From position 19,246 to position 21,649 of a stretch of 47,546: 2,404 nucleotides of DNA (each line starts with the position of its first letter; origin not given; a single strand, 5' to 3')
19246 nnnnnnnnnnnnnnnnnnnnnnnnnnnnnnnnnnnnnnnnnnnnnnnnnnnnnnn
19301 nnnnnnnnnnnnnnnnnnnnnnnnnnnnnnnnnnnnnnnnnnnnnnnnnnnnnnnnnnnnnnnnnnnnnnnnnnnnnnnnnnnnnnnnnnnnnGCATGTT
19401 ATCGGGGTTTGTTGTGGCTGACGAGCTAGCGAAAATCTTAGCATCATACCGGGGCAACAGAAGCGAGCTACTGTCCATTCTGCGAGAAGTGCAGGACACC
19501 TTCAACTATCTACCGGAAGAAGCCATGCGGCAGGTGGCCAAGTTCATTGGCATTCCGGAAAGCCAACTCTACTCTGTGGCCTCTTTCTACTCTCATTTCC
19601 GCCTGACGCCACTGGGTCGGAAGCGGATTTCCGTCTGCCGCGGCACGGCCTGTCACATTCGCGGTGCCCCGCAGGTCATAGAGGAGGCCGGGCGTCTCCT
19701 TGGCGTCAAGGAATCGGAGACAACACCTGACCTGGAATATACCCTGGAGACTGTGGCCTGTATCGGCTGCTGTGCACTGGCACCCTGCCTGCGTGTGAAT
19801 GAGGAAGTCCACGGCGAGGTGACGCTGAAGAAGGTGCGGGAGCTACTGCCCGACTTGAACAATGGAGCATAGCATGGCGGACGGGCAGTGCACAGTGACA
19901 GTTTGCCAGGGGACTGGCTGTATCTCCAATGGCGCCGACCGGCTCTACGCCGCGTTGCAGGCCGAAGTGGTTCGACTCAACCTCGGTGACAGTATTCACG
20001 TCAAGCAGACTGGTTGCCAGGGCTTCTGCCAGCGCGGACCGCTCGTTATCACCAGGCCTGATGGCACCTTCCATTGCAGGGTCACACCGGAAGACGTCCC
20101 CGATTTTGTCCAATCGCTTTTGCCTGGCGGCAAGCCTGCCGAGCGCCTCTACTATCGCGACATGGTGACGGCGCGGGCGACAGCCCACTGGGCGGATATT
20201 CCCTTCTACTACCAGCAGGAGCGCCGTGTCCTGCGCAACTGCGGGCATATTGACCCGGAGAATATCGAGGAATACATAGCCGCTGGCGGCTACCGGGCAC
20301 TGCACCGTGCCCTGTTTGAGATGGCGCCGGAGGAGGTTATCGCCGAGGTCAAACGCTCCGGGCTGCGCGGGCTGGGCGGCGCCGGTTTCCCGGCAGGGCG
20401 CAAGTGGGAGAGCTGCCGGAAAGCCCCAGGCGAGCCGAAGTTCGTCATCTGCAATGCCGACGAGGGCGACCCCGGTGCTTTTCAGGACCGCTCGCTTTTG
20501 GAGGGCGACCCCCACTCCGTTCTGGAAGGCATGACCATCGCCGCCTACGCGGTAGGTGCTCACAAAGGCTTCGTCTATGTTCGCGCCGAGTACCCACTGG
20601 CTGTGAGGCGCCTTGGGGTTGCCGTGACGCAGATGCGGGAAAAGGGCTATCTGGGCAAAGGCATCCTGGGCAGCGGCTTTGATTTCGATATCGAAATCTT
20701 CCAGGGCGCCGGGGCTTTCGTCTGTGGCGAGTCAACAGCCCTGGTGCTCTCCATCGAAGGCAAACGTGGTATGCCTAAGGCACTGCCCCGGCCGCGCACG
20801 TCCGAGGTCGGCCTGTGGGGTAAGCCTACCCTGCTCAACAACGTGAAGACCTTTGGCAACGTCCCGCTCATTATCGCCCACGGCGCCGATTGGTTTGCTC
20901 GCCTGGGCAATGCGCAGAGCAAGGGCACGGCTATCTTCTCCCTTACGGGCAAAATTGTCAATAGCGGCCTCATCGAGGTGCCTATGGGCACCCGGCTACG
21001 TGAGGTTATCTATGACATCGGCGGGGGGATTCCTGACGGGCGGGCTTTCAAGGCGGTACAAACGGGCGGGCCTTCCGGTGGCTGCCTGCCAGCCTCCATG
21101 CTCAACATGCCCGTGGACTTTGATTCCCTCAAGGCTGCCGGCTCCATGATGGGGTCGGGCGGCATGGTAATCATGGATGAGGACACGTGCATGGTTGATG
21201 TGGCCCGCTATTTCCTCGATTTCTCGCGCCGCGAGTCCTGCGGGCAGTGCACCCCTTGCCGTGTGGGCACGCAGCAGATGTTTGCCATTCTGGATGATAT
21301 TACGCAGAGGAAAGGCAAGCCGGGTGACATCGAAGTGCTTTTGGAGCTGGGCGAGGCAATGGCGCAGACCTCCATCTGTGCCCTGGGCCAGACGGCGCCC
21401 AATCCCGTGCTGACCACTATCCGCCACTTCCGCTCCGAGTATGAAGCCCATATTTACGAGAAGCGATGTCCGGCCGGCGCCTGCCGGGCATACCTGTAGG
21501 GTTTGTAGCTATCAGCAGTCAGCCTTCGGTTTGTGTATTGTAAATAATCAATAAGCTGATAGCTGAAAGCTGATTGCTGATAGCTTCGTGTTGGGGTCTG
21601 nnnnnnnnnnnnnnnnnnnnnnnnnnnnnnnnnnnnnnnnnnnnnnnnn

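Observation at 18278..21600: LhgO-type FAD dehydrogenase tightly coupled to NuoE-NuoF and the degenerate FdhA: candidate undescribed NAD-linked redox complex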

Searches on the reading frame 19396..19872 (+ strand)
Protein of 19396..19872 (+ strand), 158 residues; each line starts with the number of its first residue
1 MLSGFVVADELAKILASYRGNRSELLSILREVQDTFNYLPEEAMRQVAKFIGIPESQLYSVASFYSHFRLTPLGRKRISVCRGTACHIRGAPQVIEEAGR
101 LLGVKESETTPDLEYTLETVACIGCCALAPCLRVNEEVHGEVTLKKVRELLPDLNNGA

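Call 8: search_protein_families(library=pfam, proteins=[window:19396-19872:+])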
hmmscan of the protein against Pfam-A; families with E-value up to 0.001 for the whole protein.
window:19396-19872:+ (158 aa): 1 family
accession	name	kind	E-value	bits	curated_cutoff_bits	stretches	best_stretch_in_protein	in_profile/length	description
PF01257.25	2Fe-2S_thioredx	-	1.2e-47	161.9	24.8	1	12-154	2-144/145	Thioredoxin-like [2Fe-2S] ferredoxin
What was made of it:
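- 19396..19872 (+): NuoE/HydC/BfuC-type [2Fe-2S] subunit. Pfam 2Fe-2S_thioredx at 162 bits (call 8).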

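Call 9: search_protein_families(library=ncbifam, proteins=[window:19396-19872:+], max_evalue=0.00001)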
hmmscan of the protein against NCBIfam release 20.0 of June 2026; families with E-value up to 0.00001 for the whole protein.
window:19396-19872:+ (158 aa): 9 families
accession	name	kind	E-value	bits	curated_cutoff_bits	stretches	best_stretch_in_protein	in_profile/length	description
NF005722.0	PRK07539.1-2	equivalog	5.5e-43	146.8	141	1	9-153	11-155/157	NADH-quinone oxidoreductase subunit NuoE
NF004638.0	PRK05988.1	equivalog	5e-36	123.9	198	1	9-153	12-156/159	formate dehydrogenase subunit gamma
TIGR01958.1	nuoE_fam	subfamily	1e-35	123.1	142.4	1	13-154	4-147/148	NADH-quinone oxidoreductase subunit NuoE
NF005747.0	PRK07571.1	equivalog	5.6e-35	120.5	224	1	18-151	32-165/173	bidirectional hydrogenase complex protein HoxE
NF005725.0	PRK07539.1-5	equivalog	5e-34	117.5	220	1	12-156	26-173/174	NADH-quinone oxidoreductase subunit NuoE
NF005721.0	PRK07539.1-1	equivalog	6.4e-31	107.7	308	1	9-157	32-180/292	NADH-quinone oxidoreductase subunit NuoE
NF005723.0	PRK07539.1-3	equivalog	1.7e-25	89.7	226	1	10-155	13-157/158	NADH-quinone oxidoreductase subunit NuoE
NF005724.0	PRK07539.1-4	equivalog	5.8e-21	75.4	280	1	22-157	39-175/240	NADH-quinone oxidoreductase subunit NuoE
NF009040.0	PRK12373.1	equivalog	1.6e-16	61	514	1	22-157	36-172/400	NADH-quinone oxidoreductase subunit E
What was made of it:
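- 19396..19872 (+): NCBIfam NF005722 at 146.8 bits is above the 141 cut-off (call 9).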

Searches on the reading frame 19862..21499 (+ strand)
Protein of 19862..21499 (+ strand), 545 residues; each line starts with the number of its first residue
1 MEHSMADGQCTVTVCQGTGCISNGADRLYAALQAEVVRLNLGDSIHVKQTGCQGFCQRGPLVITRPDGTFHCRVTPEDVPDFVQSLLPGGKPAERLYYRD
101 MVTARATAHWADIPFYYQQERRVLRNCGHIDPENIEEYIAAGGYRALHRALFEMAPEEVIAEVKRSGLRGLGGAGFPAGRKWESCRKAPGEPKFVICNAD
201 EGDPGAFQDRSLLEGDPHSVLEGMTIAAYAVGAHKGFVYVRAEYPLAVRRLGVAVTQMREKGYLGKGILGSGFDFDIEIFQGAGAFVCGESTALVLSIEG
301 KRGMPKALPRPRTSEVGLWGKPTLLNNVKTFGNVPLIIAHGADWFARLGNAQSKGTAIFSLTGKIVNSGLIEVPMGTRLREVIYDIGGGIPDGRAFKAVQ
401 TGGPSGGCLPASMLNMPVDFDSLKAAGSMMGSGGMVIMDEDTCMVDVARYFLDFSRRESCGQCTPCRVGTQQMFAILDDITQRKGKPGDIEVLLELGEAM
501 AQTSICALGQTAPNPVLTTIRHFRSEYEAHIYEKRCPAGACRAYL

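Call 8: search_protein_families(library=pfam, proteins=[window:19862-21499:+])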
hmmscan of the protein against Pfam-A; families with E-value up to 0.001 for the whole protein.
window:19862-21499:+ (545 aa): 4 families
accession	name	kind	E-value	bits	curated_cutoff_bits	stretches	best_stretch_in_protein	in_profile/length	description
PF01512.22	Complex1_51K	-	3.8e-43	147.4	31.2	1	163-335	1-149/150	Nuo51 FMN-binding domain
PF10589.14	NADH_4Fe-4S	-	1.1e-33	115.4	23.5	1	446-530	1-85/85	NADH-ubiquinone oxidoreductase-F iron-sulfur binding region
PF01257.25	2Fe-2S_thioredx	-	7.8e-07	29.5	24.8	1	7-85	63-143/145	Thioredoxin-like [2Fe-2S] ferredoxin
PF10531.15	SLBB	-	2.7e-06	27.6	27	1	359-407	2-53/55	SLBB domain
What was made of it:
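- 19862..21499 (+): NuoF/HydB/BfuB-type FMN and NADH subunit. It has the N-terminal 2Fe-2S domain and the Bfu 'B2' ligands but lacks the C-terminal 2x[4Fe-4S] domain. Pfam (call 8).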

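Call 9: search_protein_families(library=ncbifam, proteins=[window:19862-21499:+], max_evalue=0.00001)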
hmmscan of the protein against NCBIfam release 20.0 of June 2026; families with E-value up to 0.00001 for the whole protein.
window:19862-21499:+ (545 aa): 8 families
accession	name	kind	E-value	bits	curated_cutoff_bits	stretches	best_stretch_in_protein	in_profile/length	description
TIGR01959.1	nuoF_fam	equivalog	4.2e-143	476.7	558.65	1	130-531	9-410/410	NADH-quinone oxidoreductase subunit NuoF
NF008436.0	PRK11278.1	equivalog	5.9e-110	368.2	749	1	131-534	23-429/448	NADH-quinone oxidoreductase subunit NuoF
NF010120.0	PRK13596.1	equivalog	4.9e-109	364.7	389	1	119-535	4-421/433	NADH-quinone oxidoreductase subunit NuoF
TIGR01945.1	rnfC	subfamily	8.7e-12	44.3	245.95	1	148-257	113-220/435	RnfABCDGE type electron transport complex subunit C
NF003454.1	PRK05035.1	equivalog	1.1e-11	44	345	1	149-258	116-222/556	electron transport complex subunit RsxC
NF041612.1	fdxn_Clost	equivalog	5.2e-11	43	150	1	9-96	13-100/102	2Fe-2S ferredoxin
TIGR04481.1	PR_assoc_PrdC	equivalog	7e-10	38.3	490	1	157-256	74-169/425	proline reductase-associated electron transfer protein PrdC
NF041613.1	fdxn_Azotob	equivalog_domain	7.1e-10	39.1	195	1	19-96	23-101/107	2Fe-2S ferredoxin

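Call 61: search_solved_structures(query=window:19862-21496:+, max_evalue=1e-60)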
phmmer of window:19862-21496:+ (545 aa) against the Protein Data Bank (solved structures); distinct sequences matched with E-value up to 1e-60: 61 (the best 60 are shown).
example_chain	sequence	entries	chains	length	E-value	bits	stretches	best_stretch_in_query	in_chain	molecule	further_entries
7t2r_B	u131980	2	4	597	3.3e-221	738.8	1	9-543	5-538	NiFe hydrogenase subunit B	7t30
7q4v_B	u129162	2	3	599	8.4e-209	697.9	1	9-543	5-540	Iron hydrogenase HydB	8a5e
8a6t_B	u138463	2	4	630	6.6e-200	668.5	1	10-543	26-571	Electron bifurcating hydrogenase subunit HydB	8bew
9mqx_B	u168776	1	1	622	9.5e-199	664.7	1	11-542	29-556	NADH:ubiquinone oxidoreductase, NADH-binding (51 kD) subunit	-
9n5u_B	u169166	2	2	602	3.3e-194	649.7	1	18-543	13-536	NfnB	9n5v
9bov_B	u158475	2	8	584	2e-192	643.8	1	17-544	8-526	NADH dehydrogenase (Quinone)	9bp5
8oh5_B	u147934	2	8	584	4.1e-185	619.7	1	20-543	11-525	NAD-reducing hydrogenase subunit HoxF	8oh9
7p5h_B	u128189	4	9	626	9e-180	602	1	11-544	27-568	Fe-hydrogenase, subunit beta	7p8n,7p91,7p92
7q4w_B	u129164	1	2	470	1.5e-175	588.1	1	134-543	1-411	Iron hydrogenase HydB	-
6vw7_B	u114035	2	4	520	6.9e-115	387.8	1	11-527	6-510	NAD-dependent formate dehydrogenase beta subunit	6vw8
2fug_1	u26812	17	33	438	6.6e-110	371.4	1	121-535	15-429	NADH-quinone oxidoreductase chain 1 | NADH-QUINONE OXIDOREDUCTASE SUBUNIT 1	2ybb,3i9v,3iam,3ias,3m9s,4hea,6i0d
9fii_B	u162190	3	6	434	5.4e-105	355.2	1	131-530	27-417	NADH-quinone oxidoreductase subunit F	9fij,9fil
6hl2_B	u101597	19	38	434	2e-104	353.3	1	131-530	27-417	NADH-quinone oxidoreductase subunit F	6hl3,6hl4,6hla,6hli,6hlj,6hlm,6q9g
7q5y_C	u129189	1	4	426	2.1e-104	353.3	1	131-530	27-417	NADH-quinone oxidoreductase subunit F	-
6q9c_B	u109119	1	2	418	3.9e-104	352.4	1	131-529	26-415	NADH-quinone oxidoreductase subunit F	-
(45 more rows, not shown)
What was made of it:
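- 19862..21499 (+): PDB best hit 7t2r_B at 739 bits, against FdsB at 349-388 and Nqo1 at 371 (call 61).
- On Complex I NuoF (TIGR01959): The protein is much closer to HydB/BfuB chains than to Nqo1 or NuoF chains (call 61).
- NuoF scores 739 bits against HydB/BfuB but 371 against Thermus Nqo1, and it carries the extra N-terminal 2Fe-2S domain (calls 8, 61).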

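Call 100: search_solved_structures(query=window:19862-21496:+, max_evalue=1e-200, show_alignments=1)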
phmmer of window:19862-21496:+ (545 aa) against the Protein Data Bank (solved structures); distinct sequences matched with E-value up to 1e-200: 2.
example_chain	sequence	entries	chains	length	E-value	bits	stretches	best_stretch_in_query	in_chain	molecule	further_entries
7t2r_B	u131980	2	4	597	3.3e-221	738.8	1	9-543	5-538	NiFe hydrogenase subunit B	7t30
7q4v_B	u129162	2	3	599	8.4e-209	697.9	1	9-543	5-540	Iron hydrogenase HydB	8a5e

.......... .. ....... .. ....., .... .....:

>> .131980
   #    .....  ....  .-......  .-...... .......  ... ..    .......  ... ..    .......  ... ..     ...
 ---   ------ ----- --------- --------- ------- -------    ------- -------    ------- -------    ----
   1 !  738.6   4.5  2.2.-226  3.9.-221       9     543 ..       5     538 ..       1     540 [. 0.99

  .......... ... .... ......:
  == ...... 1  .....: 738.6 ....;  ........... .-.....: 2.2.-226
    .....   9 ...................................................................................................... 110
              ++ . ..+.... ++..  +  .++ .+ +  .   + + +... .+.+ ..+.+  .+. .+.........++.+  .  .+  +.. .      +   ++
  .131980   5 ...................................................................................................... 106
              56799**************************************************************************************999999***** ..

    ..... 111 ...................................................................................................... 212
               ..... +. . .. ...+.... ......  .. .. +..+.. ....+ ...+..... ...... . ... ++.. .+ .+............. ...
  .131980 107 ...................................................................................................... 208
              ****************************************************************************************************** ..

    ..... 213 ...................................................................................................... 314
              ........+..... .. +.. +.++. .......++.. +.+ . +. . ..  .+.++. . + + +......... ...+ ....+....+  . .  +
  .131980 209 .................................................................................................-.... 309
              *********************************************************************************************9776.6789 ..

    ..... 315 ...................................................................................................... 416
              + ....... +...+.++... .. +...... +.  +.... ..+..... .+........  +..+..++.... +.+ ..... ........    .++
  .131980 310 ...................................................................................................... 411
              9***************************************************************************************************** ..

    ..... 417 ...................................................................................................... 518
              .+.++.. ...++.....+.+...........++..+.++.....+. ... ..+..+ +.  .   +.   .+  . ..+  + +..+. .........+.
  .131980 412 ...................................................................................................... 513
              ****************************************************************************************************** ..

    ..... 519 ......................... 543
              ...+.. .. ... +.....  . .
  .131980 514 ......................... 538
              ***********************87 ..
